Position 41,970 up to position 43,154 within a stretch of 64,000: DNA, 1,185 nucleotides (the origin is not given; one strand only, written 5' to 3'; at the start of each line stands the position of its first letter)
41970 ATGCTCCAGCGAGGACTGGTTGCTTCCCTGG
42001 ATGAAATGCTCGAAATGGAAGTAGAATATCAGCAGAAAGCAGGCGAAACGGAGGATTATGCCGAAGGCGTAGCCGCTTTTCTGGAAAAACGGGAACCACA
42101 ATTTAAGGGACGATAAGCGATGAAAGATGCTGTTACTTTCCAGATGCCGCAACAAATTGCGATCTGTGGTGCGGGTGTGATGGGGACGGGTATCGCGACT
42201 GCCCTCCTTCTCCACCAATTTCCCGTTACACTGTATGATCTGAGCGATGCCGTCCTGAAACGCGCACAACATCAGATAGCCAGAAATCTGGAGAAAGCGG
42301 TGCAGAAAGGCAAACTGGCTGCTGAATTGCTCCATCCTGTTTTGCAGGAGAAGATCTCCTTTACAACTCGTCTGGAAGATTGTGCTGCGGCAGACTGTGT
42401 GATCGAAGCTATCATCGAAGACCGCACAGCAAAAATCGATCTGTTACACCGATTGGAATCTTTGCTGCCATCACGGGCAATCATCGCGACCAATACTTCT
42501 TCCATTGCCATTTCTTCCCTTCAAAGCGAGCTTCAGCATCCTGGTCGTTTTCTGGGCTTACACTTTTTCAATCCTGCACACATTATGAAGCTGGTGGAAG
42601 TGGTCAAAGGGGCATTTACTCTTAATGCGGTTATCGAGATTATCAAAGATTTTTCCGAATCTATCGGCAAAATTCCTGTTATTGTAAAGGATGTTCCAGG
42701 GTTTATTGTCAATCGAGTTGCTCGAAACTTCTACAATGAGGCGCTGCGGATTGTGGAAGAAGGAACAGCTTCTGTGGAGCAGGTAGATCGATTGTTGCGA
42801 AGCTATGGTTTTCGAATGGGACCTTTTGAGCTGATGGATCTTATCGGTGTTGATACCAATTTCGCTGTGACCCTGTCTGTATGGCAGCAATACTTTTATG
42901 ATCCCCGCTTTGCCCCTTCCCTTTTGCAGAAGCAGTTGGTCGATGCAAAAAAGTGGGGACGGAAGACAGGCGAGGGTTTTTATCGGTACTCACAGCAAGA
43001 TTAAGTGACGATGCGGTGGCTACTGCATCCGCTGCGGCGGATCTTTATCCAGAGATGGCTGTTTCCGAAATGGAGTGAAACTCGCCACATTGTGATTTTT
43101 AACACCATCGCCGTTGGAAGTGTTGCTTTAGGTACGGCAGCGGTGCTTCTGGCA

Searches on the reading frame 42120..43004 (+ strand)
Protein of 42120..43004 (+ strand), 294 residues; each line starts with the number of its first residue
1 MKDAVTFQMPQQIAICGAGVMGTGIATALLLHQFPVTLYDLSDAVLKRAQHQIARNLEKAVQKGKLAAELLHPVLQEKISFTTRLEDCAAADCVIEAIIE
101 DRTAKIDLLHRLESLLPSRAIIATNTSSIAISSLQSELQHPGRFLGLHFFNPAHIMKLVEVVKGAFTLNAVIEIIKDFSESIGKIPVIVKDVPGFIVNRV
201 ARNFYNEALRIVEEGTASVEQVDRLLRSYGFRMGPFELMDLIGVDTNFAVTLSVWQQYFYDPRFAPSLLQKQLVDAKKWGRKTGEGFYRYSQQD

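Call 23: find_encoding_contigs(protein=window:42120-43004:+, flank=10000, max_places=1)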
Protein window:42120-43004:+ (294 aa): 11 contigs read that carry it; 1 place shown.
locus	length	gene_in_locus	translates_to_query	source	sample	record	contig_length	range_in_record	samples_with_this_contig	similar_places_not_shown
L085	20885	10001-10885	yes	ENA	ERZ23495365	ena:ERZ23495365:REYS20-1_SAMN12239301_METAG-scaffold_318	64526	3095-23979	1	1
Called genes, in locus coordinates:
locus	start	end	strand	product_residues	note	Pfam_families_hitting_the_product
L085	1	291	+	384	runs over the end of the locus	PF00534:Glycos_transf_1, PF13692:Glyco_trans_1_4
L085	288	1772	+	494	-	PF01225:Mur_ligase, PF08245:Mur_ligase_M, PF02875:Mur_ligase_C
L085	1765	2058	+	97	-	-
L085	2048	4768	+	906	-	PF00929:RNase_T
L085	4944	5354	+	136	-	-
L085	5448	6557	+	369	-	-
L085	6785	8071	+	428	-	PF23193:NOMO_3rd (faint), PF02369:Big_1 (faint), PF07495:Y_Y_Y (faint), PF17802:SpaA (faint), PF13620:CarboxypepD_reg, PF17210:SdrD_B (weak), PF13620:CarboxypepD_reg (weak), PF17210:SdrD_B (weak), +4 more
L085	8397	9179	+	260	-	PF00378:ECH_1, PF16113:ECH_2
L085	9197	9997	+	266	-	PF00378:ECH_1, PF16113:ECH_2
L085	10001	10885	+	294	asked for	PF02737:3HCDH_N, PF00725:3HCDH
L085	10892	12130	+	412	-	PF12704:MacB_PCD, PF02687:FtsX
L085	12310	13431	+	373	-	PF03054:tRNA_Me_trans, PF20259:tRNA_Me_trans_M, PF20258:tRNA_Me_trans_C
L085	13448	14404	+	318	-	PF00850:Hist_deacetyl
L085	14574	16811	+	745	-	PF18072:FGAR-AT_linker, PF00586:AIRS, PF02769:AIRS_C, PF00586:AIRS, PF02769:AIRS_C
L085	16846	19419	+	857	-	PF01411:tRNA-synt_2c, PF07973:tRNA_SAD, PF02272:DHHA1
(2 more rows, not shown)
